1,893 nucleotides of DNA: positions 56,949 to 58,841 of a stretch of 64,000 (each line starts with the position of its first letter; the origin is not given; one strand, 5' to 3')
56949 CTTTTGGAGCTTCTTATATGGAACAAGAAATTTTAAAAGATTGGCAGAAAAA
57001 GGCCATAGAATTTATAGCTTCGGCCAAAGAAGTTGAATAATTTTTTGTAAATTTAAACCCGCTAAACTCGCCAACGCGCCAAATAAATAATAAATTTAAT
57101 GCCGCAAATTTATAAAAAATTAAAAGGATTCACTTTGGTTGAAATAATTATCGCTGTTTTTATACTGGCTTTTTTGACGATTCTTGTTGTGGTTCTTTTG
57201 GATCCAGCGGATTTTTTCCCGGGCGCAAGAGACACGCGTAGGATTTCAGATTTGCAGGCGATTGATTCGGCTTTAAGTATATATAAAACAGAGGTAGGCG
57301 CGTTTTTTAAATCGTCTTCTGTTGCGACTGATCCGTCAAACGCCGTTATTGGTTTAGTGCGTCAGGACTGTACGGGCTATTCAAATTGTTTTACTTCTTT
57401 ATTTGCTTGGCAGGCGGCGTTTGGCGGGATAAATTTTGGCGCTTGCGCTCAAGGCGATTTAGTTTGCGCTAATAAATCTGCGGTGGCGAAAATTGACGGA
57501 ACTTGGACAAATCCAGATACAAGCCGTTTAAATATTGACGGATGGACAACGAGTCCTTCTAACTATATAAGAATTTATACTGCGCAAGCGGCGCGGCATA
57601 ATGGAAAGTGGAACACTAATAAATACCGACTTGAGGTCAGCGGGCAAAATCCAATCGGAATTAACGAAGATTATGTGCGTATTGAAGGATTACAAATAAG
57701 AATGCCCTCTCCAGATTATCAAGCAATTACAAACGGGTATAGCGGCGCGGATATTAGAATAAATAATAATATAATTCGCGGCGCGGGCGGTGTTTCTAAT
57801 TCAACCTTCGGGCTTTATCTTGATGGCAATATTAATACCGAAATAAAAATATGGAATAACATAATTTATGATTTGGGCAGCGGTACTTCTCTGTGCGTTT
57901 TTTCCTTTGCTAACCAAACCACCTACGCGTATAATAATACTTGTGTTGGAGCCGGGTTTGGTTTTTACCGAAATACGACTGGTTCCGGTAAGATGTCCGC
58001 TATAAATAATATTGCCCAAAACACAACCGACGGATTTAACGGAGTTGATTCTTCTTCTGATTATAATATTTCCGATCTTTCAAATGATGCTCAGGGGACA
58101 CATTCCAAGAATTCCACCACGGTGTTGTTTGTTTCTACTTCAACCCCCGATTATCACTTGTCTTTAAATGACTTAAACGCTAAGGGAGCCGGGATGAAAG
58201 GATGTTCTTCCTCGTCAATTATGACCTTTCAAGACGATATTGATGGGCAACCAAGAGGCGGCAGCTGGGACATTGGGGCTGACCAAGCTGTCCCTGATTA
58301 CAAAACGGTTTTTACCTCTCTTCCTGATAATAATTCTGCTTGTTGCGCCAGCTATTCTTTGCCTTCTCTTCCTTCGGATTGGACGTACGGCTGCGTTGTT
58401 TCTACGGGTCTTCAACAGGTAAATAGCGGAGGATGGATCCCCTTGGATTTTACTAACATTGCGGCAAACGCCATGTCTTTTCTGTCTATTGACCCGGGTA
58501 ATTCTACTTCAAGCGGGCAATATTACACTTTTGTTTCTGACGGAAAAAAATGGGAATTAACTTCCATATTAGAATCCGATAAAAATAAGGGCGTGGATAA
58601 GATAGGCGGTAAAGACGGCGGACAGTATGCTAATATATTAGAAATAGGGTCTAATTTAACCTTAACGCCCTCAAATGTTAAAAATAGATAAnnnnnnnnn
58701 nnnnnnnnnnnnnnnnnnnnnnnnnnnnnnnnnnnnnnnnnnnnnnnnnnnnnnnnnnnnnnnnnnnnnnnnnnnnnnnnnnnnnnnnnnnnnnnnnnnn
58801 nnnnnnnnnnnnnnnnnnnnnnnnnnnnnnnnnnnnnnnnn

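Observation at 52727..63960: Second pilus cluster coupled to four consecutive parallel beta-helix proteins, one with a prepilin leader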

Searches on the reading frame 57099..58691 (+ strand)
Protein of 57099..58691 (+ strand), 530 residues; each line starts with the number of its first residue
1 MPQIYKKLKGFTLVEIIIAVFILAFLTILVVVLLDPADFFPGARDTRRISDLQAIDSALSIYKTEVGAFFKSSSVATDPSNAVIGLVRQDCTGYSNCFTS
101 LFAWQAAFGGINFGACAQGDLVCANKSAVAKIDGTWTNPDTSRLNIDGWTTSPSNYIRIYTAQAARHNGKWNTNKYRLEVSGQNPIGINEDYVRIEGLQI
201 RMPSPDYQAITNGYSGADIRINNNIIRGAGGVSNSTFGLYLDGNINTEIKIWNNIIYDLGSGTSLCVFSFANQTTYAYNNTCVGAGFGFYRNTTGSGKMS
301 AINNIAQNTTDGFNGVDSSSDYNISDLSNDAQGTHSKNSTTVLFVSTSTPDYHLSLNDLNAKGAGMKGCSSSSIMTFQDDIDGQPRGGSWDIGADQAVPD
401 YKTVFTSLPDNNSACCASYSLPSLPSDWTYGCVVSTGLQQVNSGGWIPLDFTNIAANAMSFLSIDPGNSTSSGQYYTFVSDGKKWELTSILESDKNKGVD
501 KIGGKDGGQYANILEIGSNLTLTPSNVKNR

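Call 6: search_protein_families(library=pfam, proteins=[window:57099-58691:+], max_evalue=0.1)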
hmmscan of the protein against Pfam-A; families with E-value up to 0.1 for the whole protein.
window:57099-58691:+ (530 aa): 1 family
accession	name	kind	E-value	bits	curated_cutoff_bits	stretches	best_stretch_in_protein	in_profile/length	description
PF07963.17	N_methyl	-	1.6e-05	24.7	21.2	1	6-30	2-26/27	Prokaryotic N-terminal methylation motif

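Call 12: find_homologous_proteins(query=window:57099-58691:+)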
Query window:57099-58691:+ (530 aa): 387 proteins with E <= 0.001 among 8000 candidates; the best 120 are listed.
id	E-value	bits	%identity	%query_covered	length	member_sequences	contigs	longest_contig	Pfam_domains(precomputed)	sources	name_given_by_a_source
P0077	0.0e+0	1204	100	100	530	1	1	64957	-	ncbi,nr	ncbi:MAG: prepilin-type N-terminal cleavage/methylation domain-containing protein [Candidatus Wolfeb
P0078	1.8e-199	682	61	100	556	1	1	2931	PF07963.18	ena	-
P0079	7.1e-167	574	56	100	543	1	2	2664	-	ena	-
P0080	2.1e-155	536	52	98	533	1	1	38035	PF07963.18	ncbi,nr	ncbi:MAG: type II secretion system GspH family protein [Candidatus Wolfebacteria bacterium]|nr:type 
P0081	1.2e-153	530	52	99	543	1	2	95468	PF07963.18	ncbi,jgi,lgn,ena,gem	-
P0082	2.4e-143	496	49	99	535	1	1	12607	PF07963.18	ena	-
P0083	2.2e-102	361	50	76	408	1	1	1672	-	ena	-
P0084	5.2e-100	353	42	52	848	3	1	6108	-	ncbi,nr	ncbi:hypothetical protein L6249_02390 [Candidatus Parcubacteria bacterium]|nr:hypothetical protein [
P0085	1.5e-94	335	45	60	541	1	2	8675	-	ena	-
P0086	2.2e-92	328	40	68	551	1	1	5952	-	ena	-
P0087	2.5e-92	328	43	52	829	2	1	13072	-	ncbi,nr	ncbi:MAG: hypothetical protein Q8N21_04900 [bacterium]|nr:hypothetical protein [bacterium]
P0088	8.9e-89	316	43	60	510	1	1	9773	-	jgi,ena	-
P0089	5.7e-86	307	46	67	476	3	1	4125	-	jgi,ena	-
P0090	8.0e-82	293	40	59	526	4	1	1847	-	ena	-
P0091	7.2e-79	284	35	68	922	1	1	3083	-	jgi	jgi:hypothetical protein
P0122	3.6e-60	222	44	59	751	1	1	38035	-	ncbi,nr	ncbi:MAG: hypothetical protein NUV83_03035 [Candidatus Wolfebacteria bacterium]|nr:hypothetical prot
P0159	7.0e-50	188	42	51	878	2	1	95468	PF01471.24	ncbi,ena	-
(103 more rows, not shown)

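Call 15: find_encoding_contigs(protein=P0080, flank=10000, max_places=3)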
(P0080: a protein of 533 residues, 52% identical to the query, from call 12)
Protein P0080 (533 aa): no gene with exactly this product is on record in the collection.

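Call 16: find_encoding_contigs(protein=P0081, flank=10000, max_places=2)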
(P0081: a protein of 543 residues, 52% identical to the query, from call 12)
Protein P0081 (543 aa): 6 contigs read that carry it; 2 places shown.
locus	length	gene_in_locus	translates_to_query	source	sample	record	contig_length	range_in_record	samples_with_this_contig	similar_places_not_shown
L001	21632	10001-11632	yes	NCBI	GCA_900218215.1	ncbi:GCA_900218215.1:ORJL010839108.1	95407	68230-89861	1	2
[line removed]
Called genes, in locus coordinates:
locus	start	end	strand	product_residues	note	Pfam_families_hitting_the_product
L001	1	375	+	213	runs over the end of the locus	PF00834:Ribul_P_3_epim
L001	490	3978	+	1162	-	PF00133:tRNA-synt_1, PF09334:tRNA-synt_1g (weak), PF00300:His_Phos_1, PF00133:tRNA-synt_1, PF09334:tRNA-synt_1g (weak), PF08264:Anticodon_1, PF19302:DUF5915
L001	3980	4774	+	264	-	PF00535:Glycos_transf_2, PF10111:Glyco_tranf_2_2, PF13641:Glyco_tranf_2_3, PF13632:Glyco_trans_2_3 (weak)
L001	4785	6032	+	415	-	PF00232:Glyco_hydro_1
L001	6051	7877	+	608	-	PF00892:EamA (weak), PF02836:Glyco_hydro_2_C (faint)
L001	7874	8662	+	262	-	PF00480:ROK, PF01869:BcrAD_BadFG (faint), PF00480:ROK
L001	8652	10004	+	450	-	PF13660:DUF4147, PF05161:MOFRL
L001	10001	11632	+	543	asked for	PF07963:N_methyl (weak)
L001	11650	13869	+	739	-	PF13415:Beta-prop_FBX42 (faint), PF24681:Kelch_KLHDC2_KLHL20_DRC7, PF24981:Beta-prop_ATRN-LZTR1 (weak), PF00041:fn3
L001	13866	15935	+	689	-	-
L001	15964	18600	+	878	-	PF01471:PG_binding_1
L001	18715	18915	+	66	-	-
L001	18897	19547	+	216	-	PF08843:AbiEii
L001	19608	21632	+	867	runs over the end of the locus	-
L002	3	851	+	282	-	?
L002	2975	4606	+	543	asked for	PF07963:N_methyl (weak)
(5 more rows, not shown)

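Call 22: search_solved_structures(query=A3, max_evalue=0.01)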
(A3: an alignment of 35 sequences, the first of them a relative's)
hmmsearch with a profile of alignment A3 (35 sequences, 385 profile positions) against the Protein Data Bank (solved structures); distinct sequences matched with E-value up to 0.01: 0.

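Call 46: predict_structure(alignment_id=A3)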
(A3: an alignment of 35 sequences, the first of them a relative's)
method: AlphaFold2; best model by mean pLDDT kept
length: 530 residues; sequences in the alignment: 35
mean_pLDDT: 75.2   pTM: 0.67
mean pLDDT of the five models: 75.2, 74.7, 74.7, 73.4, 73.1
residues with pLDDT >= 90: 242; 70-90: 87; 50-70: 87; < 50: 114
segments of 3 or more residues with pLDDT < 50: 1-8, 65-75, 438-495, 497-530
pLDDT, mean of each block of 10 residues (from residue 1): 41 80 88 70 63 67 48 52 96 97 97 96 97 97 95 96 94 96 89 96 74 81 93 83 89 95 91 93 96 91 96 94 96 96 93 92 79 72 81 80 54 54 56 50 45 44 37 40 38 46 36 35 32
secondary structure, 60 per line:
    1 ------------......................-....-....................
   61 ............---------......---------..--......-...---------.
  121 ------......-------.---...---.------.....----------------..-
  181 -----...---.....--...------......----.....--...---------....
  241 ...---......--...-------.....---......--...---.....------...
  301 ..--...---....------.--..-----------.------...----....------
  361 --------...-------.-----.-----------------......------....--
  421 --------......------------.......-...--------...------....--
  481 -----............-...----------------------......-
elements in order: H13-34 H36-39 H41-72 E82-87 H101-106 E127-132 E144-146 E157-161 E186-188 E192-196 E199-201 E208-213 E218-222 E225-227 E237-243 E247-252 E255-257 E265-269 E273-278 E281-283 E287-291 E298-302 E305-307 E311-314 E344-346 E351-354 E403-408 H415-418 E429-434 E447-450 E475-478 H486-497 H524-529

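Call 51: fold_search(model_id=the predicted structure, library=pdb)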
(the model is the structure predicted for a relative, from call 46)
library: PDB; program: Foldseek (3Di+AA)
matches with E <= 10: 244; with E <= 0.001: 0
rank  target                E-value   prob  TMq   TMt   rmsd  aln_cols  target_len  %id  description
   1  1ru4                  6.3e-03  0.92  0.25  0.31  12.0       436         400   12  Crystal structure of pectate lyase Pel9A (released 2004-04-13)
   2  7v6m_A                7.3e-03  0.94  0.25  0.23  13.8       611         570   10  Crystal structure of lacto-N-biosidase TnX from Tynzenella nexilis, lacto-N-biose complex (released 2022-02-09)
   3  7dmk_B                1.6e-02  0.91  0.27  0.21  10.2       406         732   12  PL6 alginate lyase BcAlyPL6 (released 2021-10-06)
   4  9cdu_A                1.7e-02  0.90  0.27  0.31   9.4       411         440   12  Crystal Structure of Rhombotarget A-peptide Complex (released 2025-07-02)
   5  1idk                  2.0e-02  0.92  0.23  0.32  14.7       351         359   14  PECTIN LYASE A (released 1997-10-15)
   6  5gqc_D                2.7e-02  0.28  0.16  0.15  18.9       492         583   10  Crystal structure of lacto-N-biosidase LnbX from Bifidobacterium longum subsp. longum, ligand-free form (released 2017-04-19)
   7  7v6i_A                3.1e-02  0.77  0.22  0.20  13.4       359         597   11  Crystal structure of lacto-N-biosidase BsaX from Bifidobacterium saguini, lacto-N-biose complex (released 2022-02-09)
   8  5g5n_C                3.4e-02  0.57  0.18  0.25  11.8       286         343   13  Structure of the snake adenovirus 1 hexon-interlacing LH3 protein, methylmercury chloride derivative (released 2017-06-07)
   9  2pec                  3.6e-02  0.94  0.30  0.42  11.8       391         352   13  THE REFINED THREE-DIMENSIONAL STRUCTURE OF PECTATE LYASE C FROM ERWINIA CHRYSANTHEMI AT 2.2 ANGSTROMS RESOLUTION: IMPLIC (released 1995-02-14)
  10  4pmh                  5.1e-02  0.80  0.23  0.32  10.5       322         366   13  The structure of rice weevil pectin methyl esterase (released 2014-11-12)
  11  6fi2_A                5.4e-02  0.77  0.21  0.28   8.6       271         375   10  VexL: A periplasmic depolymerase provides new insight into ABC transporter-dependent secretion of bacterial capsular p (released 2018-05-02)
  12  5c1c                  6.0e-02  0.47  0.20  0.31  13.3       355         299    9  Crystal Structure of the Pectin Methylesterase from Aspergillus niger in Deglycosylated Form (released 2015-07-01)
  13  7dmk_D                6.6e-02  0.97  0.34  0.26   6.8       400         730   11  PL6 alginate lyase BcAlyPL6 (released 2021-10-06)
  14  2nsp_A                7.3e-02  0.94  0.26  0.38  10.1       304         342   12  Crystal structure of pectin methylesterase D178A mutant in complex with hexasaccharide I (released 2007-09-18)
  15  8bwk_B                8.9e-02  0.96  0.26  0.20   6.6       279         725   12  Metagenomic derived PL6 alginate lyase (released 2023-12-20)
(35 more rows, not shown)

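Call 52: search_protein_families(library=ncbifam, proteins=[window:57099-58691:+], max_evalue=0.01)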
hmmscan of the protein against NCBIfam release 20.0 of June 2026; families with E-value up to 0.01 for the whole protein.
window:57099-58691:+ (530 aa): 2 families
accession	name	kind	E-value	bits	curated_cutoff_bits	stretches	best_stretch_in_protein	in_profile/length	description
TIGR01710.1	typeII_sec_gspG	equivalog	3.5e-05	23.9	88.85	1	9-70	1-60/134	type II secretion system major pseudopilin GspG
NF041013.1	T4P_ComGE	equivalog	4.5e-05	23.5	49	1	6-33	1-28/83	competence type IV pilus minor pilin ComGE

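Call 57: find_encoding_contigs(protein=P0082, flank=10000, max_places=1)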
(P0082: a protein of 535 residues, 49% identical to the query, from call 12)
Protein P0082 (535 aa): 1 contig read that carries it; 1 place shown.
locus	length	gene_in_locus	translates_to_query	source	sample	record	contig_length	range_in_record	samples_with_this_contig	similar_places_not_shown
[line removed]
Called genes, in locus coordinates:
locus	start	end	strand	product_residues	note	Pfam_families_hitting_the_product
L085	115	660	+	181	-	PF01909:NTP_transf_2, PF18765:Polbeta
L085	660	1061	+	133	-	-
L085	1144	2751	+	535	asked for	PF07963:N_methyl (weak)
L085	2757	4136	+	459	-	-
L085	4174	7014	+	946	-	-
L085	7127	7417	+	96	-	PF01909:NTP_transf_2, PF18765:Polbeta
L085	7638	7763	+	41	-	PF01934:HepT-like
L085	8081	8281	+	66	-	-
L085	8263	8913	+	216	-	PF08843:AbiEii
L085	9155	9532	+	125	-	PF01909:NTP_transf_2, PF18765:Polbeta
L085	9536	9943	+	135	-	PF05168:HEPN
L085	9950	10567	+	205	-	-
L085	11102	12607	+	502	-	?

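Call 88: find_encoding_contigs(protein=P0159, flank=10000, max_places=1)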
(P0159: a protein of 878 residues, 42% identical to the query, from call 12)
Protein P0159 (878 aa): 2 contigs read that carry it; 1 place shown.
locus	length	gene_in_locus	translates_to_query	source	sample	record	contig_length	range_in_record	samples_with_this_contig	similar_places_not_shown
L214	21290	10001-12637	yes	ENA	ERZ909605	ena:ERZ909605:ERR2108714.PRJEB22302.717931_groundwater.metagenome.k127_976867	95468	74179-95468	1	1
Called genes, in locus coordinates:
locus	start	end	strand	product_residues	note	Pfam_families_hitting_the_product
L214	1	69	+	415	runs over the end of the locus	PF00232:Glyco_hydro_1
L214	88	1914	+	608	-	PF00892:EamA (weak), PF02836:Glyco_hydro_2_C (faint)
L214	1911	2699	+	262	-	PF00480:ROK, PF01869:BcrAD_BadFG (faint), PF00480:ROK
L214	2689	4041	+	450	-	PF13660:DUF4147, PF05161:MOFRL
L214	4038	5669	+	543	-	PF07963:N_methyl (weak)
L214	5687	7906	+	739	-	PF13415:Beta-prop_FBX42 (faint), PF24681:Kelch_KLHDC2_KLHL20_DRC7, PF24981:Beta-prop_ATRN-LZTR1 (weak), PF00041:fn3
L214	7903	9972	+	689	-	-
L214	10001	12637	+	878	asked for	PF01471:PG_binding_1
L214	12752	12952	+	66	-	-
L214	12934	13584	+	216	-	PF08843:AbiEii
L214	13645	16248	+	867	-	-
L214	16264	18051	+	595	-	-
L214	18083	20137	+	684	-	PF01471:PG_binding_1 (weak)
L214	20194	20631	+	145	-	PF00041:fn3 (weak)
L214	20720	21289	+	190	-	?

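Call 101: list_cluster_members(proteins=[P0374, P0375, P0393, P0398, P0413, P0447, P0386, P0122, P0080])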
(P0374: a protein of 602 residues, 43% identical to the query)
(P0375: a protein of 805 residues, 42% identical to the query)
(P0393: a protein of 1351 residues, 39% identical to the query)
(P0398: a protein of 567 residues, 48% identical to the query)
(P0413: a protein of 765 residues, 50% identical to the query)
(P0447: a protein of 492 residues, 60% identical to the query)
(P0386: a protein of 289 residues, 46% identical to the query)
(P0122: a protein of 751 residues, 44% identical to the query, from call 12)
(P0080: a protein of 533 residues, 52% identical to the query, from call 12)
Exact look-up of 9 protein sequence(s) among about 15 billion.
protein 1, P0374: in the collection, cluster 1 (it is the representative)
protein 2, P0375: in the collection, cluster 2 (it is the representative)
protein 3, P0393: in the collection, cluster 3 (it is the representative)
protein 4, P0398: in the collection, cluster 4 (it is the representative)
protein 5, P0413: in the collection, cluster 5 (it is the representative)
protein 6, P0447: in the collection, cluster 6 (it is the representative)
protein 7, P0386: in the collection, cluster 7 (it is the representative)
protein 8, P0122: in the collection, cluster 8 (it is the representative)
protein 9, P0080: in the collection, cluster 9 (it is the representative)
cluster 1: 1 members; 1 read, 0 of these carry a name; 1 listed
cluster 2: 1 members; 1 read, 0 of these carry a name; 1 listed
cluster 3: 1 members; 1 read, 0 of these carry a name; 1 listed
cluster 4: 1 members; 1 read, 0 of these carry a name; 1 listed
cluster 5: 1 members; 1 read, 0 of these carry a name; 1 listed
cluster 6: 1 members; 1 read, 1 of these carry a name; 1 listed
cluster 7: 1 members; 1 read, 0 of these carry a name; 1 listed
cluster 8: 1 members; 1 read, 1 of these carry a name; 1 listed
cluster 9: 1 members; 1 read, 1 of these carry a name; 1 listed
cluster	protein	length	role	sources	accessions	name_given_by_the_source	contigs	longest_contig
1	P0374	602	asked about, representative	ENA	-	-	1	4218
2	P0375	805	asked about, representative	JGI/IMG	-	-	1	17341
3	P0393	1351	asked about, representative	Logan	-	-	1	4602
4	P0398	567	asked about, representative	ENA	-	-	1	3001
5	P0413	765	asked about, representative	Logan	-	-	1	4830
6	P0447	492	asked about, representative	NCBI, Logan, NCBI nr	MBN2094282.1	MAG: peptidoglycan-binding protein [Candidatus Zambryskibacteria bacterium] | peptidoglycan-binding protein [Candidatus Zambryskibacteria bacterium]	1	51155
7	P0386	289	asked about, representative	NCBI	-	-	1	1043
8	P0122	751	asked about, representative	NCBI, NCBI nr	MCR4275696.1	MAG: hypothetical protein NUV83_03035 [Candidatus Wolfebacteria bacterium] | hypothetical protein [Candidatus Wolfebacteria bacterium]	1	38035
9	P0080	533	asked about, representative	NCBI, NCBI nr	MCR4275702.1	MAG: type II secretion system GspH family protein [Candidatus Wolfebacteria bacterium] | type II secretion system GspH family protein [Candidatus Wolfebacteria bacterium]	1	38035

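Call 103: search_protein_families(library=pfam, proteins=[L214:18083-20137:+, L214:16264-18051:+, L214:7903-9972:+, L085:2757-4136:+, P0122], max_evalue=1)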
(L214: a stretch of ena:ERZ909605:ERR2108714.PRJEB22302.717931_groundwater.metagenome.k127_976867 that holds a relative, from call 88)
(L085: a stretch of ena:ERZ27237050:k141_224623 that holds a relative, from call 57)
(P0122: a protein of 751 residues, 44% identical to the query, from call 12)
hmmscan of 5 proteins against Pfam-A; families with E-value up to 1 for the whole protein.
L214:18083-20137:+ (684 aa): 4 families
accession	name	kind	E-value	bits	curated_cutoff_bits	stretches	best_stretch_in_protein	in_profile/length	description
PF01471.23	PG_binding_1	-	2.1e-07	31.4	23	1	602-664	1-56/57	Putative peptidoglycan binding domain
PF25788.1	Ig_Rha78A_N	-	0.00059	20.5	27.4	1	253-345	17-95/105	Rha78A-like, N-terminal immunoglobulin domain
PF10613.14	Lig_chan-Glu_bd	-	0.1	13.1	30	1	617-661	20-64/115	Ligated ion channel L-glutamate- and glycine-binding site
PF10179.15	NDNF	-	0.11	12.9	27.3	0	404-450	79-124/127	Neuron-derived neurotrophic factor, first Fn(III) domain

L214:16264-18051:+ (595 aa): 1 family
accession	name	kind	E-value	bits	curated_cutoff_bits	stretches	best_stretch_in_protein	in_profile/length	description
PF01833.30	TIG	-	0.0011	19.4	20.9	1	50-132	13-83/84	IPT/TIG domain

L214:7903-9972:+ (689 aa): 0 families

L085:2757-4136:+ (459 aa): 1 family
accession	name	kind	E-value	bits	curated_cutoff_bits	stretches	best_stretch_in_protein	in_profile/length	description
PF15911.12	Beta-prop_WDR19_2nd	-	0.2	11.3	27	1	91-164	156-230/275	WDR19 second beta-propeller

P0122 (751 aa): 1 family
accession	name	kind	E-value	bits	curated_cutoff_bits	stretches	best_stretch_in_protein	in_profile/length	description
PF16656.11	Pur_ac_phosph_N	-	0.0048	17.9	30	1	383-439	20-84/93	Purple acid Phosphatase, N-terminal domain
